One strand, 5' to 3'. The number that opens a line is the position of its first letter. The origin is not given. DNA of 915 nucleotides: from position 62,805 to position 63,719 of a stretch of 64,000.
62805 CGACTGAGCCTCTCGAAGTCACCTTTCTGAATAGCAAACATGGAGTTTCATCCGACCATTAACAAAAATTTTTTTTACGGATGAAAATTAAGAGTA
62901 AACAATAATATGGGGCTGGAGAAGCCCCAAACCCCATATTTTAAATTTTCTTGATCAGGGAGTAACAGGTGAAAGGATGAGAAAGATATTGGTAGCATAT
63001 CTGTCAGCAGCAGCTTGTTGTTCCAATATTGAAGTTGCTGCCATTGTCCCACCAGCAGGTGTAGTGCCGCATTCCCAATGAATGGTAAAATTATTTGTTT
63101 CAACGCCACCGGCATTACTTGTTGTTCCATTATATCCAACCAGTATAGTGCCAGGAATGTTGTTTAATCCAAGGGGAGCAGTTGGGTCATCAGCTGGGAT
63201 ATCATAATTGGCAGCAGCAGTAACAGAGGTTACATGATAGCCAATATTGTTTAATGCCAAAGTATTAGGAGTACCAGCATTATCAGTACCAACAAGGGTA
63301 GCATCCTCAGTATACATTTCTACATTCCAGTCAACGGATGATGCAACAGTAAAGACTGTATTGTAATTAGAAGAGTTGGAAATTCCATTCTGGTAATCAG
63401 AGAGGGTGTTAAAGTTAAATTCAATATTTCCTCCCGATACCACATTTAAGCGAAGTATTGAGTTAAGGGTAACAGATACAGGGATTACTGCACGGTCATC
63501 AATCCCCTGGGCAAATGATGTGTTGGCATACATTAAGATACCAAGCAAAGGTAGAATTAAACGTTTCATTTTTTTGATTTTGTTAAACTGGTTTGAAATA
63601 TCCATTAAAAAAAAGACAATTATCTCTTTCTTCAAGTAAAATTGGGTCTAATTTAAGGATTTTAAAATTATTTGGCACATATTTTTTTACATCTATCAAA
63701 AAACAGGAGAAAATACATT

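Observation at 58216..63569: A four-gene envelope locus that may be an undescribed surface-fibre or export apparatus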

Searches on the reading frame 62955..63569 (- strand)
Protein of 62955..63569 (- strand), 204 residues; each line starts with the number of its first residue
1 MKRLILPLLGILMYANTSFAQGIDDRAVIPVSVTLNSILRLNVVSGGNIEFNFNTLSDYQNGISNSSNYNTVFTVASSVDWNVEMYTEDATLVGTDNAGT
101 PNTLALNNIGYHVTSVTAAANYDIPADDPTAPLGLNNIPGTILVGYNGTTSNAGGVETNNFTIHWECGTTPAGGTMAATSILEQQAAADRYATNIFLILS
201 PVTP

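Call 3: search_protein_families(library=pfam, proteins=[window:62955-63569:-], max_evalue=1)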
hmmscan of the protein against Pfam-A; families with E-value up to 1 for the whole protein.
window:62955-63569:- (204 aa): 0 families

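Call 4: search_protein_families(library=ncbifam, proteins=[window:62955-63569:-], max_evalue=1)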
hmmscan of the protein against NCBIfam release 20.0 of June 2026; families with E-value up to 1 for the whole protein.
window:62955-63569:- (204 aa): 0 families

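Call 7: find_homologous_proteins(query=window:62955-63569:-, max_evalue=0.001)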
Query window:62955-63569:- (204 aa): 299 proteins with E <= 0.001 among 945 candidates; the best 120 are listed.
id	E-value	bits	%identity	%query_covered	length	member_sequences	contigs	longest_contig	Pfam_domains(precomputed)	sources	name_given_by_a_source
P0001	1.2e-123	428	98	100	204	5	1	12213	-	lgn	-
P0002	2.7e-95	336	80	98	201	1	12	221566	-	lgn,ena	-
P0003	2.5e-89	316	74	98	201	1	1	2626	-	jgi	-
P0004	3.8e-72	260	63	100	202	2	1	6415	-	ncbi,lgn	-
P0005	9.7e-72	259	67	91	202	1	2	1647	-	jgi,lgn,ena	-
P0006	3.9e-71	257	63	100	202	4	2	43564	-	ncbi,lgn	-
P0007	1.0e-70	255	62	99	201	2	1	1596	-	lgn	-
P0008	1.4e-68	248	64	99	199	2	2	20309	-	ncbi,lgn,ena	-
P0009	7.7e-68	246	60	100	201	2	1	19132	-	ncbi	-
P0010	2.8e-67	244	64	99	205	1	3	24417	-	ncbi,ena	-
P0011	3.8e-67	244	64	99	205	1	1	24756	-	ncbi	-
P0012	3.9e-67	244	62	99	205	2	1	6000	-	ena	-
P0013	4.6e-67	243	63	99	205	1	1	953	-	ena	-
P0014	2.6e-66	241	63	99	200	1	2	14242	-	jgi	jgi:hypothetical protein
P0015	3.6e-65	237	61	99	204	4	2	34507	-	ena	-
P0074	1.3e-52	196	51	99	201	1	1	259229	-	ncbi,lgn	ncbi:MAG: hypothetical protein ACK4VN_02260 [Bacteroidales bacterium]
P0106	2.4e-42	163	47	99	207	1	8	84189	-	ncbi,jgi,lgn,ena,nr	ncbi:MAG TPA: hypothetical protein PK990_00140 [Salinivirgaceae bacterium]|nr:hypothetical protein [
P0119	9.0e-41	158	48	99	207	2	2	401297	-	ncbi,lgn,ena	-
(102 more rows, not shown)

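Call 8: find_encoding_contigs(protein=P0074, flank=10000, max_places=2)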
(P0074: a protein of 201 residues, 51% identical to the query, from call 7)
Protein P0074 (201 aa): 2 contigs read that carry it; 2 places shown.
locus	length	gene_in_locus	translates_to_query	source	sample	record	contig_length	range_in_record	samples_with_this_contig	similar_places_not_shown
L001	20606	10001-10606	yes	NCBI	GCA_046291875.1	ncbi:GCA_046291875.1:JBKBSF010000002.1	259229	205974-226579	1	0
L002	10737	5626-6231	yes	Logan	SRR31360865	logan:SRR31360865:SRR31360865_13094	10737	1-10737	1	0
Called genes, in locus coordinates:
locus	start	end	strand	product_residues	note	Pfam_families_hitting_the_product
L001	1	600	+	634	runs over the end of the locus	PF13964:Beta-prop_Calicin (faint), PF24981:Beta-prop_ATRN-LZTR1 (faint), PF01344:Kelch_1 (faint), PF24681:Kelch_KLHDC2_KLHL20_DRC7 (faint), PF18998:Flg_new_2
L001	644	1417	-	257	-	PF00005:ABC_tran, PF13304:AAA_21 (faint)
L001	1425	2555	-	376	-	PF01740:STAS (weak), PF13466:STAS_2 (faint), PF02405:MlaE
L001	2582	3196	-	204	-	PF03886:ABC_trans_aux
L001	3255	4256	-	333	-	PF02470:MlaD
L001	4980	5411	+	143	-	PF09345:SiaC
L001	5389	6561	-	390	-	-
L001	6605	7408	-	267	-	-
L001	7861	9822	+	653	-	PF13374:TPR_10 (faint), PF13424:TPR_12 (weak), PF07228:SpoIIE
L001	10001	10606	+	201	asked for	-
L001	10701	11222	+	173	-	-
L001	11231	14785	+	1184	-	PF13620:CarboxypepD_reg (weak), PF00691:OmpA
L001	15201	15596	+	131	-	-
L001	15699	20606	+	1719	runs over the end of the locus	PF00324:AA_permease, PF03522:SLC12 (faint)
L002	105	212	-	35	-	-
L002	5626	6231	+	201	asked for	-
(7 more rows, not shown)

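Call 9: find_encoding_contigs(protein=P0106, flank=10000, max_places=2)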
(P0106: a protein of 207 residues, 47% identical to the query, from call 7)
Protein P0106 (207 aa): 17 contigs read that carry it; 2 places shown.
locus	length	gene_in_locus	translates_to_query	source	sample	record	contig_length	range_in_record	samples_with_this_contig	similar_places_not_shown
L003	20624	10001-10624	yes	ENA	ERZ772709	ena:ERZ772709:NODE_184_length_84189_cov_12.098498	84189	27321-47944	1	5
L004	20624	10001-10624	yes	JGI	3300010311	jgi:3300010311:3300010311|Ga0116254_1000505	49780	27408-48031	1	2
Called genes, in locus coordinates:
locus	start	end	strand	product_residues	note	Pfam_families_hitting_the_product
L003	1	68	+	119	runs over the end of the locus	PF01250:Ribosomal_S6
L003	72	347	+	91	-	PF01084:Ribosomal_S18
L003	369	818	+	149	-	PF01281:Ribosomal_L9_N, PF03948:Ribosomal_L9_C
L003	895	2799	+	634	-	PF00270:DEAD, PF00271:Helicase_C, PF16124:RecQ_Zn_bind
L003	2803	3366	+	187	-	PF16702:DUF5063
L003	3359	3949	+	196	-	PF01612:DNA_pol_A_exo1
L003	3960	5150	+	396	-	PF17785:PUA_3, PF10672:Methyltrans_SAM, PF02475:TRM5-TYW2_MTfase, PF03602:Cons_hypoth95 (weak)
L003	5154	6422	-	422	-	PF00709:Adenylsucc_synt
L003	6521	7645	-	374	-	-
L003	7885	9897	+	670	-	PF07719:TPR_2 (faint), PF13374:TPR_10 (faint), PF13424:TPR_12, PF00515:TPR_1 (faint), PF28559:TPR_SusR, PF13181:TPR_8 (faint), PF13424:TPR_12 (weak), PF07228:SpoIIE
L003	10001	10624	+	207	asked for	-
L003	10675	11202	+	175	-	-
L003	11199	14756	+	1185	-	PF17210:SdrD_B (faint), PF13620:CarboxypepD_reg (faint), PF00691:OmpA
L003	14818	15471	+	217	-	PF13098:Thioredoxin_2 (weak), PF13462:Thioredoxin_4, PF01323:DSBA (faint)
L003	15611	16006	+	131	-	-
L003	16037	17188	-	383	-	PF00226:DnaJ, PF01556:DnaJ_C, PF00684:DnaJ_CXXCXGXG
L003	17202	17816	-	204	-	PF01025:GrpE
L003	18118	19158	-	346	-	PF01758:SBF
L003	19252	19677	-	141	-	PF01451:LMWPc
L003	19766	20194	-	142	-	PF00581:Rhodanese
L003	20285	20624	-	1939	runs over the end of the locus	PF07675:Cleaved_Adhesin (weak), PF08308:PEGA (faint), PF18998:Flg_new_2, PF13620:CarboxypepD_reg, PF18962:Por_Secre_tail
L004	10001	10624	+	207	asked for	-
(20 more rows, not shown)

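Call 10: find_encoding_contigs(protein=P0119, flank=10000, max_places=2)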
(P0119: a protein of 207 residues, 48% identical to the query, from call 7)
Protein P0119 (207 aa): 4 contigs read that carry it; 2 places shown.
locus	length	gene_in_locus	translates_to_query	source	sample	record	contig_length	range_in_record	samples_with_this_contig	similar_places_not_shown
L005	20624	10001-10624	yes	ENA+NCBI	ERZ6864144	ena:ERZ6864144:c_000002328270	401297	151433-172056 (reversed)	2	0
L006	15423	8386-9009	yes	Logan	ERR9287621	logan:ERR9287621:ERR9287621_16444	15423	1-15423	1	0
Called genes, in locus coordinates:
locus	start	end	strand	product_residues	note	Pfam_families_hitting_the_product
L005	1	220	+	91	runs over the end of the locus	PF01084:Ribosomal_S18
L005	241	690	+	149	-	PF01281:Ribosomal_L9_N, PF03948:Ribosomal_L9_C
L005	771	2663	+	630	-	PF00270:DEAD, PF00271:Helicase_C, PF16124:RecQ_Zn_bind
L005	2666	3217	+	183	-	PF16702:DUF5063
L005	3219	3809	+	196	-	PF01612:DNA_pol_A_exo1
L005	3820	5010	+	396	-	PF17785:PUA_3, PF10672:Methyltrans_SAM, PF03602:Cons_hypoth95 (weak)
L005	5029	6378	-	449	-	PF00709:Adenylsucc_synt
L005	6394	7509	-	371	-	-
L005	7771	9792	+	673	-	PF13181:TPR_8 (faint), PF07719:TPR_2 (faint), PF13374:TPR_10 (faint), PF13424:TPR_12, PF28559:TPR_SusR (weak), PF07228:SpoIIE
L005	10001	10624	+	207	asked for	-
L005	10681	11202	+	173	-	-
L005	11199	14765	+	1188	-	PF17210:SdrD_B (faint), PF13620:CarboxypepD_reg (faint), PF00691:OmpA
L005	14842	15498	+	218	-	PF13462:Thioredoxin_4, PF01323:DSBA (faint)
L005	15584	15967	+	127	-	-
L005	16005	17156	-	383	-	PF00226:DnaJ, PF01556:DnaJ_C, PF00684:DnaJ_CXXCXGXG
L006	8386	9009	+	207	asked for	-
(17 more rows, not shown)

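Call 17: search_solved_structures(query=A1, max_evalue=10, show_alignments=2)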
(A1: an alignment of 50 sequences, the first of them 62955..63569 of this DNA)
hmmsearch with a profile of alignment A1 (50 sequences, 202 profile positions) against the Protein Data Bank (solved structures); distinct sequences matched with E-value up to 10: 2.
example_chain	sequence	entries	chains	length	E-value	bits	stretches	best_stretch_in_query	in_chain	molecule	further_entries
9ikk_A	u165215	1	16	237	0.6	13.2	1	29-87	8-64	TLP-2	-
9ikj_A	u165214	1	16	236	0.92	12.6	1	29-87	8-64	TLP-1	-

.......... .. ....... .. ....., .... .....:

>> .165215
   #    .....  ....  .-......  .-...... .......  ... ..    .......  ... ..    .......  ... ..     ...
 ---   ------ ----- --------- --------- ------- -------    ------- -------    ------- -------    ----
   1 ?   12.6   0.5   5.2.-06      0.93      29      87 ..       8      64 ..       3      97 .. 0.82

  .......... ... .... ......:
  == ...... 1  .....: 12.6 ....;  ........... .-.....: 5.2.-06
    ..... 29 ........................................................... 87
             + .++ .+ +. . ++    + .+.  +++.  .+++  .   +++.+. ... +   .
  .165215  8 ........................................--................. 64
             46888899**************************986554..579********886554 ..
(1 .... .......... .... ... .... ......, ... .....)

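Call 25: predict_structure(alignment_id=A1)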
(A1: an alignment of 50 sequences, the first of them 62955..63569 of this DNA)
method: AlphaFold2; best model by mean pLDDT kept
length: 204 residues; sequences in the alignment: 50
mean_pLDDT: 88.7   pTM: 0.77
mean pLDDT of the five models: 88.7, 86.0, 85.0, 84.9, 82.7
residues with pLDDT >= 90: 141; 70-90: 41; 50-70: 22; < 50: 0
segments of 3 or more residues with pLDDT < 50: none
pLDDT, mean of each block of 10 residues (from residue 1): 82 74 62 64 80 95 95 94 96 91 96 88 95 97 96 93 96 91 95 95 90
secondary structure, 60 per line:
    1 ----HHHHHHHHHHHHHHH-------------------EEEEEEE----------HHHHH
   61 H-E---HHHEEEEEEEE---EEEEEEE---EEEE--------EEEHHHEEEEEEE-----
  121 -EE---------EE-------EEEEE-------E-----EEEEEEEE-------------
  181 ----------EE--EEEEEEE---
elements in order: H5-19 E39-45 H56-61 E70-77 E81-87 E91-94 E103-105 E109-115 E142-146 E160-167 E195-201

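Call 30: fold_search(model_id=the predicted structure, library=pdb)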
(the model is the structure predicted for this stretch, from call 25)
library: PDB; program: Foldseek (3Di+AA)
matches with E <= 10: 395; with E <= 0.001: 2
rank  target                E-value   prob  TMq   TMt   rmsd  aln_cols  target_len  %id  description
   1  9ikk_A                1.3e-06  1.00  0.58  0.51   6.7       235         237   17  Cryo-EM structure of TLP-1b (released 2024-11-13)
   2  9ikj_A                3.0e-06  1.00  0.59  0.52   5.6       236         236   16  Cryo-EM structure of TLP-1a (released 2024-11-13)
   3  3sqb_B                1.2e-02  0.99  0.38  0.50   7.3       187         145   12  Structure of the major type 1 pilus subunit FimA bound to the FimC chaperone (released 2012-05-30)
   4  6swh_E                2.0e-02  0.87  0.31  0.38   8.1       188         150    7  Crystal structure of the ternary complex between the type 1 pilus proteins FimC, FimI and FimA from E. coli (released 2020-10-07)
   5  8aur_A                2.2e-02  0.85  0.35  0.32   9.1       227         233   10  Cryo-EM structure of a TasA fibre (released 2022-11-30)
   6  4y2o_B                3.9e-02  0.93  0.38  0.51   6.3       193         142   12  Structure of CFA/I pili chaperone-major subunit complex (CfaA-CfaB) (released 2016-08-10)
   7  7b0w_I                5.7e-02  0.69  0.30  0.39   7.9       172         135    9  Crystal structure of the E. coli type 1 pilus assembly inhibitor FimI bound to FimC (released 2021-12-08)
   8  5fqe_B                7.5e-02  0.69  0.32  0.14  11.8       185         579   10  The details of glycolipid glycan hydrolysis by the structural analysis of a family 123 glycoside hydrolase from Clostr (released 2016-03-30)
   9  2j2z_B                8.8e-02  0.75  0.35  0.44   7.1       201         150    9  X-Ray Structure of the Chaperone PapD in complex with the Pilus terminator subunit PapH at 2.3 Angstrom resolution (released 2006-11-08)
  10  8k2g_A                9.8e-02  0.44  0.31  0.15  12.1       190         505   12  Crystal structure of Group 1 Oligosaccharide-releasing beta-N-acetylgalactosaminidase NgaCa from Cohnella abietis, apo (released 2024-04-24)
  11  5fqg_A                1.2e-01  0.72  0.30  0.12   9.6       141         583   11  The details of glycolipid glycan hydrolysis by the structural analysis of a family 123 glycoside hydrolase from Clostr (released 2016-03-30)
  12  2xg5_B                1.2e-01  0.60  0.33  0.41   7.9       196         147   11  E. coli P pilus chaperone-subunit complex PapD-PapH bound to pilus biogenesis inhibitor, pilicide 5d (released 2010-07-14)
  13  2xg4_B                1.6e-01  0.57  0.34  0.42   7.6       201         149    9  E. coli P pilus chaperone-subunit complex PapD-PapH bound to pilus biogenesis inhibitor, pilicide 2c (released 2010-07-14)
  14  5fqh_A                1.7e-01  0.66  0.35  0.14  11.4       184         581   13  The details of glycolipid glycan hydrolysis by the structural analysis of a family 123 glycoside hydrolase from Clostr (released 2016-03-30)
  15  6fvi                  1.9e-01  0.82  0.33  0.45  11.8       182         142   10  ASH / PapD-like domain of human CEP192 (PapD-like domain 7) (released 2019-03-20)
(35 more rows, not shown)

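Call 33: find_related_loci(query=A1, collection=genome_contigs, flank=8000)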
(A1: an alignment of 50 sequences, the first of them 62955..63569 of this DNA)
Query A1 (204 aa) in genome_contigs; peptide patterns used: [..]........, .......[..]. (x = any residue, [..] = any of these).
307 stretches matched a pattern; 211 encode a relative of the query (tblastn E <= 1e-3); the best 80 are kept; 80 distinct loci.
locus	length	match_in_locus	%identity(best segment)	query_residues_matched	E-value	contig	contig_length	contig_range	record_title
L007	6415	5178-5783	63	1-204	1e-79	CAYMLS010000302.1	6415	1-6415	MAG TPA_asm: uncultured Bacteroidales bacterium isolate SRP332253_co1_159 genome assembly, contig: NODE_19556_length_641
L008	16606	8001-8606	63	1-204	6e-76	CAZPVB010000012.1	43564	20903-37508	MAG TPA_asm: uncultured Bacteroidales bacterium isolate SRP252850_co1_357 genome assembly, contig: NODE_1298_length_4356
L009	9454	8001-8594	64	1-201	5e-75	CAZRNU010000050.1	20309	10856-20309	MAG TPA_asm: uncultured Bacteroidales bacterium isolate binchicken_co168_322 genome assembly, contig: NODE_4725_length_2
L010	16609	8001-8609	63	1-201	1e-74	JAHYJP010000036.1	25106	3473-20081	MAG: Bacteroidales bacterium isolate KA25 NODE_1035_length_25106_cov_6.479042, whole genome shotgun sequence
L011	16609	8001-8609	64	1-201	2e-74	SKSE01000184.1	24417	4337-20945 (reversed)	MAG: Bacteroidales bacterium isolate CSSed162cmA_513 CSSed16-2cmA-3601, whole genome shotgun sequence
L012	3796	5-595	59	1-201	1e-73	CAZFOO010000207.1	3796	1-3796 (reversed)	MAG TPA_asm: uncultured Bacteroidales bacterium isolate SRP252850_co1_130 genome assembly, contig: NODE_44269_length_379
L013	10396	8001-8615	62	1-201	2e-72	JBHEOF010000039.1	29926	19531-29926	MAG: Bacteroidales bacterium isolate S6_bin.21.strict S6_NODE_39, whole genome shotgun sequence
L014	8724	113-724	59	1-201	2e-71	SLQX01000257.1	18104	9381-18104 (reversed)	MAG: Bacteroidales bacterium isolate CSSed165cm_555 CSSed16-5cm-8090, whole genome shotgun sequence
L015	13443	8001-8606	59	1-204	3e-71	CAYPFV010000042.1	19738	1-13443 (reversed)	MAG TPA_asm: uncultured Bacteroidales bacterium isolate SRP252850_co1_359 genome assembly, contig: NODE_4996_length_1973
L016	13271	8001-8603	60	1-204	5e-71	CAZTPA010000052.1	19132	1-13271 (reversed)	MAG TPA_asm: uncultured Bacteroidales bacterium isolate SRP252850_co1_256 genome assembly, contig: NODE_5222_length_1913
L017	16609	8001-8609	60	1-201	2e-70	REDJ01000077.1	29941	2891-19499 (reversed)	MAG: Bacteroidetes bacterium isolate GEM2.Bin22 NODE_1536_length_29941_cov_18.7617, whole genome shotgun sequence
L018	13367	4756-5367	58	1-201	2e-70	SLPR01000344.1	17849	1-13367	MAG: Bacteroidales bacterium isolate CSSed165cm_502 CSSed16-5cm-8351, whole genome shotgun sequence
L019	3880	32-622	59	1-201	1e-69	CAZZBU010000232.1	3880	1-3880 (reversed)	MAG TPA_asm: uncultured Bacteroidales bacterium isolate SRP252850_co1_7 genome assembly, contig: NODE_43009_length_3880_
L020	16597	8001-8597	58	1-202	2e-68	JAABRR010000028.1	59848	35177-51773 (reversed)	MAG: Sphingobacteriia bacterium isolate S07.Bin180 NODE_28_length_59848_cov_6.96279, whole genome shotgun sequence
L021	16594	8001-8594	58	1-202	5e-68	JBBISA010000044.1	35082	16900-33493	MAG: Bacteroidota bacterium isolate QH2F170213_bin_362 NODE_563_length_35082_cov_9.988409, whole genome shotgun sequence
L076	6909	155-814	37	1-200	5e-38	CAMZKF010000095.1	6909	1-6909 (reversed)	uncultured Flavobacteriales bacterium isolate RB_MAG_00007 genome assembly, contig: RB_MAG_00007_000000000217, whole gen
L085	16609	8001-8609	41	5-201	6e-38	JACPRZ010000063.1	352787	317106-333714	MAG: Bacteroidetes bacterium isolate NC_groundwater_692_Ag_S-0.2um_43_10 S36_SO-2_scaffold_495073, whole genome shotgun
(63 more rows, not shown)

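Call 50: search_solved_structures(query=L076:155-823:+, max_evalue=10, show_alignments=1)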
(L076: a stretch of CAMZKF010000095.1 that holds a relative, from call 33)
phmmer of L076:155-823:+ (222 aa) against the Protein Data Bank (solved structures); distinct sequences matched with E-value up to 10: 1.
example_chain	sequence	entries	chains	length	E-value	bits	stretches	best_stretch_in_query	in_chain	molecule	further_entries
1i60_A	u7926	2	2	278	0.12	15.1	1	111-171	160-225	IOLI PROTEIN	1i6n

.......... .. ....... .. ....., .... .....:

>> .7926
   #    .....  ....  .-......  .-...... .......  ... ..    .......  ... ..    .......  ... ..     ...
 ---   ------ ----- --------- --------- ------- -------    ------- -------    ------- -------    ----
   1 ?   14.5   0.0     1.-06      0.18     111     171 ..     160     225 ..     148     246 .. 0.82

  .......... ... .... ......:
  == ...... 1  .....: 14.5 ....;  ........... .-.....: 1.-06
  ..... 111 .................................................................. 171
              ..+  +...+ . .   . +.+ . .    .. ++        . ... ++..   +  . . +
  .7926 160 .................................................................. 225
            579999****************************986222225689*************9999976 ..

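Call 51: search_solved_structures(query=L085:7968-8618:+, max_evalue=10, show_alignments=1)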
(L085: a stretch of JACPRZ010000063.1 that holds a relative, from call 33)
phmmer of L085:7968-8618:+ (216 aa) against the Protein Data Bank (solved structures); distinct sequences matched with E-value up to 10: 3.
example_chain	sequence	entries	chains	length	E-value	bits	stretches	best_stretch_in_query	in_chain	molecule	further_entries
9ikk_A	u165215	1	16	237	0.019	17.7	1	31-94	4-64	TLP-2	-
3toy_A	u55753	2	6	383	0.91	12.2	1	78-154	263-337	Mandelate racemase/muconate lactonizing enzyme family protein | Mandelate racemase/muconate lactonizing enzyme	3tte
2uvk_A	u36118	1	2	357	1.7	11.3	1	152-215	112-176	YJHT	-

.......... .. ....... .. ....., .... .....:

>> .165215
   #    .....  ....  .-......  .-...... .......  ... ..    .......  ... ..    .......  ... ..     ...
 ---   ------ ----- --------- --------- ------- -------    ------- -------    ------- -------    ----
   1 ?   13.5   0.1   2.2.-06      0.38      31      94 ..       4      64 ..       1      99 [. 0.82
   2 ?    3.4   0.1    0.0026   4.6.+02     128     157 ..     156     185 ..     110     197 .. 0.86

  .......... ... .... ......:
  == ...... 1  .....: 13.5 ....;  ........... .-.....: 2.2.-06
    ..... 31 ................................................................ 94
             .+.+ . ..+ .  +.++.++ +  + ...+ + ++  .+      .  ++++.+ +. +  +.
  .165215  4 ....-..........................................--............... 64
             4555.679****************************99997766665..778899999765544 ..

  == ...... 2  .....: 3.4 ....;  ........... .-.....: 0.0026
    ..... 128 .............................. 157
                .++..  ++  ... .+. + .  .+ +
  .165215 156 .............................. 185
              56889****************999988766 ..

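Call 53: search_solved_structures(query=A4, max_evalue=10, show_alignments=1)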
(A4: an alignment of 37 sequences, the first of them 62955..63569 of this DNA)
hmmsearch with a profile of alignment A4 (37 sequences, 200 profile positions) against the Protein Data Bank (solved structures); distinct sequences matched with E-value up to 10: 4.
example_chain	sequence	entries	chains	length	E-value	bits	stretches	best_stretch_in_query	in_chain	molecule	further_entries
9ikk_A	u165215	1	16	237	0.035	17.2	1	29-87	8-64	TLP-2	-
9ikj_A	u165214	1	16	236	0.093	15.8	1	29-87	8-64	TLP-1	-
8g24_C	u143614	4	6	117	0.25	14.4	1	99-172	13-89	MAP domain-containing protein | Cell surface like-protein Map-w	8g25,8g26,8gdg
1yn5_A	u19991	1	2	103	0.65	13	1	104-172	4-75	EapH2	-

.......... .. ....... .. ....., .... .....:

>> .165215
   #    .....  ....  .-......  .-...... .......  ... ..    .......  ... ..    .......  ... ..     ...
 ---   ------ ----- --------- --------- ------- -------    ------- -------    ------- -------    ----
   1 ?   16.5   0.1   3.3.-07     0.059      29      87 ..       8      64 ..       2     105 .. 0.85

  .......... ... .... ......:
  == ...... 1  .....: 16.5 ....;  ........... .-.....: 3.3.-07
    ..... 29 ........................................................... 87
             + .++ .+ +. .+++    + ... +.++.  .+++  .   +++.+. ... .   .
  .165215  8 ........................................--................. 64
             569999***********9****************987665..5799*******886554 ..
